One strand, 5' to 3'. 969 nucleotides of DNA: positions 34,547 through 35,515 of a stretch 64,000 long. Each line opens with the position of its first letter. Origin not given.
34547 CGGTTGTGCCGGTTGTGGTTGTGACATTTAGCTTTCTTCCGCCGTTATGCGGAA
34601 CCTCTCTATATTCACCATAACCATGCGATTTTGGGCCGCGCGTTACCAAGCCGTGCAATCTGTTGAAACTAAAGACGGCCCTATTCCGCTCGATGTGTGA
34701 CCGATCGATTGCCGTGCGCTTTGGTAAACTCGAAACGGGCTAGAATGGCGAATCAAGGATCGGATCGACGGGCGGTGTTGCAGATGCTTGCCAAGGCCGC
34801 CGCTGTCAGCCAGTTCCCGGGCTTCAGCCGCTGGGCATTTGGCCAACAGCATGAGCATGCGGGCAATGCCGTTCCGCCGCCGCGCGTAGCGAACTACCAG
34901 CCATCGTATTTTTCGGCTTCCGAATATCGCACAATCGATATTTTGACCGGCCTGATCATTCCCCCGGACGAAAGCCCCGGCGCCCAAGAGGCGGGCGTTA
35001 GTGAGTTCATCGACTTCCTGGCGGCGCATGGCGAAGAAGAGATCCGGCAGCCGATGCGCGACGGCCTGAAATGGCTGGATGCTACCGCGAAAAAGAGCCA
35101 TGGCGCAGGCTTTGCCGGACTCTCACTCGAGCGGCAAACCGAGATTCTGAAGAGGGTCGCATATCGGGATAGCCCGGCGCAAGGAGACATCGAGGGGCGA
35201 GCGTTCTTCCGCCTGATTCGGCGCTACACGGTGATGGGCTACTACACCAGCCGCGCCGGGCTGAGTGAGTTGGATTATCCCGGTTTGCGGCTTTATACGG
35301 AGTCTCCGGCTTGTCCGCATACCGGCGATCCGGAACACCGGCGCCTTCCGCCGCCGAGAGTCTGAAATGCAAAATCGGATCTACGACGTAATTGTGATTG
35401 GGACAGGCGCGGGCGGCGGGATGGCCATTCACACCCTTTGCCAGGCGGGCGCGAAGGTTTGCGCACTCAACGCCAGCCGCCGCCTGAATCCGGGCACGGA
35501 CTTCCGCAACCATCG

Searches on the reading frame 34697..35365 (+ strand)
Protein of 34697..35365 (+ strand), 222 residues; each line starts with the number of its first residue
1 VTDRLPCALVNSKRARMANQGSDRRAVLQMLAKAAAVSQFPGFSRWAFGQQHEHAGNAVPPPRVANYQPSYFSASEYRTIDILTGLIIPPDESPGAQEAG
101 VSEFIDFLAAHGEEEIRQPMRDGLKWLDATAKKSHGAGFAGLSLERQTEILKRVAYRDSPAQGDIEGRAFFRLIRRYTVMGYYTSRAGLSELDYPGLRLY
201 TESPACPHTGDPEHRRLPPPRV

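Call 6: search_protein_families(library=pfam, proteins=[window:34697-35365:+], max_evalue=0.1)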
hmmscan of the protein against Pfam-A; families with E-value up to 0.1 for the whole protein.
window:34697-35365:+ (222 aa): 1 family
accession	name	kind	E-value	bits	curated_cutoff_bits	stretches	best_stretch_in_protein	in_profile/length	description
PF13618.11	Gluconate_2-dh3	-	1.6e-29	103.4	23.4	1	75-190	2-123/135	Gluconate 2-dehydrogenase subunit 3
